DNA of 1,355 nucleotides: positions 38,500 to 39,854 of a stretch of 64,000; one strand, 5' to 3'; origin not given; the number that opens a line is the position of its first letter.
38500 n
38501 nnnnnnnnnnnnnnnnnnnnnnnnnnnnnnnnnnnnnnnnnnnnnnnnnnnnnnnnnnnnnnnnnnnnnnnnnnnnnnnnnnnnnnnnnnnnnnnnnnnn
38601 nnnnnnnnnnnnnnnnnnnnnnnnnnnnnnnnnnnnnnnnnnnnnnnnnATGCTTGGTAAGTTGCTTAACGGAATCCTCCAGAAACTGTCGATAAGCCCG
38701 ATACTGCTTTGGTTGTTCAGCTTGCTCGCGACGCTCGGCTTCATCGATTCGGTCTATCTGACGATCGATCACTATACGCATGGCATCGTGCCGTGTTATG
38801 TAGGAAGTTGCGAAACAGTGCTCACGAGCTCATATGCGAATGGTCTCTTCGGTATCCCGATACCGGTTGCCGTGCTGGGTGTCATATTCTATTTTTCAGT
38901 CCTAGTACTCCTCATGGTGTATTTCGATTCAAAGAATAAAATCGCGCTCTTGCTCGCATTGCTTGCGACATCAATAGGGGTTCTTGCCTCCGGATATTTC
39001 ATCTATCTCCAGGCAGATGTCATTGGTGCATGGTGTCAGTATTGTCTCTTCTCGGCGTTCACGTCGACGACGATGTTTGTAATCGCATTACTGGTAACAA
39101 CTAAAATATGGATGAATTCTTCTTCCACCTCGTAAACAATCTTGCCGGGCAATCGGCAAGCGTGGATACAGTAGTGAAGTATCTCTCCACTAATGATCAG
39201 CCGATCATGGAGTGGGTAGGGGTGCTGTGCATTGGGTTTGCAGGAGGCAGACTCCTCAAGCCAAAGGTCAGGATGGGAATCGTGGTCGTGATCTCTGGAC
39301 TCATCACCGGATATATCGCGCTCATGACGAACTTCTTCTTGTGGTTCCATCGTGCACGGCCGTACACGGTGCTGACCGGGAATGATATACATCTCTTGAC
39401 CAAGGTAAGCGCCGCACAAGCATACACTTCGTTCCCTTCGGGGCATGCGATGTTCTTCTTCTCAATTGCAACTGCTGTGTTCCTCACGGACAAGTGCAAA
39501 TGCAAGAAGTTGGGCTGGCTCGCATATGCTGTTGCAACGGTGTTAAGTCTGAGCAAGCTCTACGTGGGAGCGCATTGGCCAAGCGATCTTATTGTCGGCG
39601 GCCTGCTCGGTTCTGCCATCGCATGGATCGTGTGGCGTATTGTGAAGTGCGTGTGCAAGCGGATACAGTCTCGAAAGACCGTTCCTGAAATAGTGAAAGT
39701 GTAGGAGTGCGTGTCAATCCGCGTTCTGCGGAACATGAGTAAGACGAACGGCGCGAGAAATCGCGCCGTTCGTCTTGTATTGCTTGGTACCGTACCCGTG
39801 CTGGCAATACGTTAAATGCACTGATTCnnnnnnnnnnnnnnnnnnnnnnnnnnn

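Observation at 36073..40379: Oxidative-folding island bracketed by near-identical peroxiredoxin paralogs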

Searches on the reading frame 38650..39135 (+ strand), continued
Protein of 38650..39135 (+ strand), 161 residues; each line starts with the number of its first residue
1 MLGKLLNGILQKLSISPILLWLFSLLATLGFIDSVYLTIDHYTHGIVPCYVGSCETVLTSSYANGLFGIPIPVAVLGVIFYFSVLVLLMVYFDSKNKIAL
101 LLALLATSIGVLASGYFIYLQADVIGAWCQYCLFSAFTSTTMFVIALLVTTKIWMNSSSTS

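Call 78: fold_search(model_id=the predicted structure, library=pdb)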
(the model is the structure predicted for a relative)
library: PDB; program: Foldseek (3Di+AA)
matches with E <= 10: 273; with E <= 0.001: 3
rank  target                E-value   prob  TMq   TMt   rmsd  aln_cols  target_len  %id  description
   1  4nv5_B                2.2e-04  1.00  0.66  0.41   2.9       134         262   25  C50A mutant of Synechococcus VKOR, C2 crystal form (dehydrated) (released 2014-02-12)
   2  6wv8                  3.8e-04  1.00  0.68  0.29   2.7       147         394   21  Takifugu rubripes VKOR-like C138S mutant with vitamin K1 (released 2020-11-11)
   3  4nv6                  8.6e-04  1.00  0.61  0.38   4.8       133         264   24  C212A mutant of Synechococcus VKOR (released 2014-02-12)
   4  6wvb                  1.0e-03  1.00  0.72  0.30   3.1       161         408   20  Takifugu rubripes VKOR-like with warfarin (released 2020-11-11)
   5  6wv6                  1.3e-03  1.00  0.70  0.31   2.5       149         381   19  Human VKOR with phenindione (released 2020-11-11)
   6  4nv2                  1.7e-03  1.00  0.66  0.41   2.6       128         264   24  C50A mutant of Synechococcus VKOR, C2221 crystal form (released 2014-02-12)
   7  4nv5_A                1.7e-03  1.00  0.65  0.41   3.0       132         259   26  C50A mutant of Synechococcus VKOR, C2 crystal form (dehydrated) (released 2014-02-12)
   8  3kp9                  1.9e-03  1.00  0.58  0.38   5.0       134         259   22  Structure of a bacterial homolog of vitamin K epoxide reductase (released 2010-02-09)
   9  6wv7_B                2.1e-03  1.00  0.68  0.29   2.4       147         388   19  Human VKOR with Chlorophacinone (released 2020-11-11)
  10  6wv3                  2.4e-03  1.00  0.69  0.31   2.7       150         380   18  Human VKOR with warfarin (released 2020-11-11)
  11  6wvi                  2.7e-03  1.00  0.71  0.30   3.3       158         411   23  VKOR-like from Takifugu rubripes (released 2020-11-11)
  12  6wv5                  5.8e-03  1.00  0.52  0.25   5.5       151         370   14  Human VKOR C43S mutant with vitamin K1 epoxide (released 2020-11-11)
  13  6wv7_A                6.1e-03  1.00  0.67  0.30   2.8       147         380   20  Human VKOR with Chlorophacinone (released 2020-11-11)
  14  6wv4                  8.4e-03  1.00  0.63  0.30   3.0       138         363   18  Human VKOR C43S with warfarin (released 2020-11-11)
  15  8piv_E                1.1e-01  0.75  0.39  0.36   9.5       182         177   14  Homomeric GluA2 flip R/G-unedited Q/R-edited F231A mutant in tandem with TARP gamma-2, desensitized conformation 1 (released 2023-08-30)
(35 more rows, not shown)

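Call 81: search_protein_families(library=ncbifam, proteins=[window:38650-39135:+], max_evalue=0.001)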
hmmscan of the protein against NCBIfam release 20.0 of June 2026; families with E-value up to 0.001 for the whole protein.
window:38650-39135:+ (161 aa): 1 family
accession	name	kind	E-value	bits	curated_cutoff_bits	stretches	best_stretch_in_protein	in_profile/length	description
NF011480.0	PRK14889.1-4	equivalog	3.2e-11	43.8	120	1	25-147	11-127/132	VKOR family protein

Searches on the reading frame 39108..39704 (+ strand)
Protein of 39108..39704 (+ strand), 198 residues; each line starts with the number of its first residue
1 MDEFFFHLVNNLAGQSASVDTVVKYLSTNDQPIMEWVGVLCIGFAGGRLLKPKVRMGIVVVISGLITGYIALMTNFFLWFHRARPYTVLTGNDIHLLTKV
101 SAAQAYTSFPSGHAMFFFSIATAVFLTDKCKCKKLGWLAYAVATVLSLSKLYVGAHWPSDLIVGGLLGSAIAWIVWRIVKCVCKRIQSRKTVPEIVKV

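Call 6: search_protein_families(library=pfam, proteins=[window:39108-39704:+], max_evalue=0.01)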
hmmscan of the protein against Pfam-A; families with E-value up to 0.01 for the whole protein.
window:39108-39704:+ (198 aa): 2 families
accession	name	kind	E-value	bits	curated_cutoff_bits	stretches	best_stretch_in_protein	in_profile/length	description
PF01569.27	PAP2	-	6.7e-19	68.4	27.2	1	71-179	15-125/130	PAP2 superfamily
PF14378.12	PAP2_3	-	2.9e-06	27.7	27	1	90-173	107-189/190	PAP2 superfamily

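Call 55: search_solved_structures(query=window:39108-39704:+, max_evalue=0.01)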
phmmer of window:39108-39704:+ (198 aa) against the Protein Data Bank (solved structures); distinct sequences matched with E-value up to 0.01: 5.
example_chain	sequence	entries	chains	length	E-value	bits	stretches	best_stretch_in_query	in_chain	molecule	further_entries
6ebu_A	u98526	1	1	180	8.8e-07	32.4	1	72-171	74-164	LpxE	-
5jwy_A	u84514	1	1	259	5.7e-05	26.5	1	107-183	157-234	Phosphatidylglycerophosphatase B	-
4px7_A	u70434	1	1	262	5.8e-05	26.5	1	107-183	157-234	Phosphatidylglycerophosphatase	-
8bm3_A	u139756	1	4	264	0.0017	21.7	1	107-183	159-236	Phosphatidylglycerophosphatase B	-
5jki_A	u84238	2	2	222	0.0018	21.6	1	105-175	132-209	Putative lipid phosphate phosphatase YodM | Phosphatidylglycerophosphatase B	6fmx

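Call 81: search_protein_families(library=ncbifam, proteins=[window:39108-39704:+], max_evalue=0.001)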
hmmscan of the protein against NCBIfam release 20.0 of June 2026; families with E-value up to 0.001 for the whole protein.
window:39108-39704:+ (198 aa): 3 families
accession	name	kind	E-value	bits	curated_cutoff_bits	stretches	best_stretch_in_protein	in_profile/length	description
NF047884.1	UdeprDiPSep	equivalog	8.7e-14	51.8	250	1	4-177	28-185/188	undecaprenyl-diphosphatase SepP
NF007975.0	PRK10699.1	equivalog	3.2e-10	39.9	261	1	104-190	154-241/254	phosphatidylglycerophosphatase B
NF008813.0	PRK11837.1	equivalog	4e-10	39.9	229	1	60-179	60-175/202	undecaprenyl-diphosphate phosphatase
